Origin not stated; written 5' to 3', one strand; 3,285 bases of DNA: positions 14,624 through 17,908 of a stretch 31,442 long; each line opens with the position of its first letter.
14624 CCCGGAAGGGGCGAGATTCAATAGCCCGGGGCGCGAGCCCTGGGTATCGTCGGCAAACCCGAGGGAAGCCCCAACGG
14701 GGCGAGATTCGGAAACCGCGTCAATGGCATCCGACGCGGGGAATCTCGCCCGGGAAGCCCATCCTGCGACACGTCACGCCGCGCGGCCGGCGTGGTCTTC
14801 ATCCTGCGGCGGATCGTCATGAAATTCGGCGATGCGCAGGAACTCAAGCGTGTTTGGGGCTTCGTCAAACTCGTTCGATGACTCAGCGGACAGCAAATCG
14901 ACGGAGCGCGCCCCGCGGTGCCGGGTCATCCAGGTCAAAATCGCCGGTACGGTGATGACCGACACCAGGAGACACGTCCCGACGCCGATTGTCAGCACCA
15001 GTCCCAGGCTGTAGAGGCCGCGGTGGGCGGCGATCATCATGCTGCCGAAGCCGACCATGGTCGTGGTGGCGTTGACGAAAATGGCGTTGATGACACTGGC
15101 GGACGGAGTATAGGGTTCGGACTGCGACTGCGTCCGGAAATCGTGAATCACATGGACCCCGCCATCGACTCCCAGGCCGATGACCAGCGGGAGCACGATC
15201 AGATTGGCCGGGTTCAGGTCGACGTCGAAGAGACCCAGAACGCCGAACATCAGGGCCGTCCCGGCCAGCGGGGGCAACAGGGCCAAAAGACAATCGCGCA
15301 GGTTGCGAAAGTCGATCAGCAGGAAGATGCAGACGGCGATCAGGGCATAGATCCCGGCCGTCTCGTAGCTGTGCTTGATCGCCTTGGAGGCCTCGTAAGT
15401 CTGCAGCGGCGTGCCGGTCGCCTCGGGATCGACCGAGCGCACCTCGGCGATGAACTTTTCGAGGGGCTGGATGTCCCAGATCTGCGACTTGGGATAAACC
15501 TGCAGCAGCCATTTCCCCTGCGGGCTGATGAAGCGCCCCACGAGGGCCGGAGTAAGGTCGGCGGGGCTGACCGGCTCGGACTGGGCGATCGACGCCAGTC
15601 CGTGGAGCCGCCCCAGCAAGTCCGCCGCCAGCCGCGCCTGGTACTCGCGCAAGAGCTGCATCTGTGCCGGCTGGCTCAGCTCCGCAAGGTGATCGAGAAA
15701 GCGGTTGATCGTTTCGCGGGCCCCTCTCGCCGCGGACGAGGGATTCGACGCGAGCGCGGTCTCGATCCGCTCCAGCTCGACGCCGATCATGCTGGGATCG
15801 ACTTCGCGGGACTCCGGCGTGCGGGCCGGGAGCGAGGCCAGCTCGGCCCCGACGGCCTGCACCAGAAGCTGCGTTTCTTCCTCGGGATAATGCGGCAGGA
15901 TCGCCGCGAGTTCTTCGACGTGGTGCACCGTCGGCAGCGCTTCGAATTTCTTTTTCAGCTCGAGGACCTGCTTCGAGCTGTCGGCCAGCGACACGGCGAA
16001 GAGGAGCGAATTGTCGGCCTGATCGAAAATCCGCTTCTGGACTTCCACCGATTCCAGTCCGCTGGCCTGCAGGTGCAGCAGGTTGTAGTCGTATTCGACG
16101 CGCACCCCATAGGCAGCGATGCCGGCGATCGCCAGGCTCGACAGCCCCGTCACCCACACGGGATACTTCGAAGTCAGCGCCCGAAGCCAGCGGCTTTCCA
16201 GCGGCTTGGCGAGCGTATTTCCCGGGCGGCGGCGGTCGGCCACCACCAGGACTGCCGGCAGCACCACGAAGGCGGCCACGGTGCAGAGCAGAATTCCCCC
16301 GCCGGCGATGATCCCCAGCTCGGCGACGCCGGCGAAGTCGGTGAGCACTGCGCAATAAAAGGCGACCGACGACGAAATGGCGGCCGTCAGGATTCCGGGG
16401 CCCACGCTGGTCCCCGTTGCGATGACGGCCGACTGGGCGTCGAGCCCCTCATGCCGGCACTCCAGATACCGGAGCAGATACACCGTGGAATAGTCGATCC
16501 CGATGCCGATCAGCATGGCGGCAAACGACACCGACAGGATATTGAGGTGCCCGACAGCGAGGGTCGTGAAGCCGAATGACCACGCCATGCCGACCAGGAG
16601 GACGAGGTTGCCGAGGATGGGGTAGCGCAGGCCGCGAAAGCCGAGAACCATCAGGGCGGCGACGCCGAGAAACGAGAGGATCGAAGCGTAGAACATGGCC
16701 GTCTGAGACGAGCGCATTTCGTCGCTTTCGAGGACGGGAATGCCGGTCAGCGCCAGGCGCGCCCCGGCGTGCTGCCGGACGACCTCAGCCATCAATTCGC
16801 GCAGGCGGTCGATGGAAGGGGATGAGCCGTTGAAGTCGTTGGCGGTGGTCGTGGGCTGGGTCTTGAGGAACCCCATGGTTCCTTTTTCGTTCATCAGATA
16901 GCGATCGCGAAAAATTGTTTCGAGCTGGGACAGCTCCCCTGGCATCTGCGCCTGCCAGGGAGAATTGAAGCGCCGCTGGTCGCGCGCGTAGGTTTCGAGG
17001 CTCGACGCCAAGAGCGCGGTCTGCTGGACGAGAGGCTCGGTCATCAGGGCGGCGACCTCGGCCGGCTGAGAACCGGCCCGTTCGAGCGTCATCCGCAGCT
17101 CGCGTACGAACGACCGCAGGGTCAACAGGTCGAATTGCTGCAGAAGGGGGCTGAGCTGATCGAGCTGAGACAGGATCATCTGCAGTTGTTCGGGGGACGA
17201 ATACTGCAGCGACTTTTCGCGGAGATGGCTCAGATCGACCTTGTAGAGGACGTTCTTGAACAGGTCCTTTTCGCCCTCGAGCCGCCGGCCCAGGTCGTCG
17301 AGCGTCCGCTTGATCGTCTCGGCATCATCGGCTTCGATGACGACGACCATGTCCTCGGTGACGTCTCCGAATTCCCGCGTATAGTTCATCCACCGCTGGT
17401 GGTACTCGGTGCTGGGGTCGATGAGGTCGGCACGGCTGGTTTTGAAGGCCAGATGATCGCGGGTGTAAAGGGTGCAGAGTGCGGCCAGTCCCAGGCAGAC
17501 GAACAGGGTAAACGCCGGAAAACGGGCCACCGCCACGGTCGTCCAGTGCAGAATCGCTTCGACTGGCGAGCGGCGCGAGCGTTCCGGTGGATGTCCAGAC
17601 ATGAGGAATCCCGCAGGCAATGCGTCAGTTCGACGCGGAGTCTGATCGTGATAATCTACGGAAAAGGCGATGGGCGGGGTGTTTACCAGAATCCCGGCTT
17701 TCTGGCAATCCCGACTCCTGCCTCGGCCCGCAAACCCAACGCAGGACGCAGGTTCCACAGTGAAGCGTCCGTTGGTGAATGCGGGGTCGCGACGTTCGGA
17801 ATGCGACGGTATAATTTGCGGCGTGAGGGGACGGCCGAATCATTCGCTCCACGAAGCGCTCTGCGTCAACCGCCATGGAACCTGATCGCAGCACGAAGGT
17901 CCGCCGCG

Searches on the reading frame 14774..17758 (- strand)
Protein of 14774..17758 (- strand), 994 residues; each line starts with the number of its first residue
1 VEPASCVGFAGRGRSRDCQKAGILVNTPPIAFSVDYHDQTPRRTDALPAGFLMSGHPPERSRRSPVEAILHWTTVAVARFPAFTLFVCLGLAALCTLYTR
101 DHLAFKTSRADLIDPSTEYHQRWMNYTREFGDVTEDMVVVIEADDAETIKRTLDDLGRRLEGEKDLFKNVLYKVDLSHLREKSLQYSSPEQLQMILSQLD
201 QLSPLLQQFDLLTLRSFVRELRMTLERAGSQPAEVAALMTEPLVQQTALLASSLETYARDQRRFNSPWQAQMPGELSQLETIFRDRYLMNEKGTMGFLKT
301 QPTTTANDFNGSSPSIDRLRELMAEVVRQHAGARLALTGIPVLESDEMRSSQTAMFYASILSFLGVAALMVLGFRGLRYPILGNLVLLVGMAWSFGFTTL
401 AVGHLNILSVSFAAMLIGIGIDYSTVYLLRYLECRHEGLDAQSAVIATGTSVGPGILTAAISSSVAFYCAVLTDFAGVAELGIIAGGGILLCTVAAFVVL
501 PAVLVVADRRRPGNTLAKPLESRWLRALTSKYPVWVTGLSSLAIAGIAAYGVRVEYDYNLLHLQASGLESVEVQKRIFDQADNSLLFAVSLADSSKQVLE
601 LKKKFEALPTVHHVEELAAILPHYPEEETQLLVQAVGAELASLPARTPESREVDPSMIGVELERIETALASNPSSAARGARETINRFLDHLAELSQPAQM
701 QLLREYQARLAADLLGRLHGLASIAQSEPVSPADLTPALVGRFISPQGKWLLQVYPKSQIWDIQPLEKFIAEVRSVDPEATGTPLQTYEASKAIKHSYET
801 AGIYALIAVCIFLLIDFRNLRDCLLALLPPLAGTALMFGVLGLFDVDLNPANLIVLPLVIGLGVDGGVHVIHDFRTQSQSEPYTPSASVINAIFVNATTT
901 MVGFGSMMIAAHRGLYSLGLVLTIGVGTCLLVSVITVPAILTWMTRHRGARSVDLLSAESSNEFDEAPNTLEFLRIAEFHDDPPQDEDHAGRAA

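Call 3: search_protein_families(library=pfam, proteins=[window:14774-17758:-])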
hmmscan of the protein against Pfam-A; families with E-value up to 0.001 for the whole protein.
window:14774-17758:- (994 aa): 2 families
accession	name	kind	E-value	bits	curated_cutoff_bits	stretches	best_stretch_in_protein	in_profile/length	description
PF03176.21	MMPL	-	5.9e-29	101.5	20.5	2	315-526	106-321/333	MMPL family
PF12349.14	Sterol-sensing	-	7.5e-06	26.3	22.3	1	383-513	12-142/153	Sterol-sensing domain of SREBP cleavage-activation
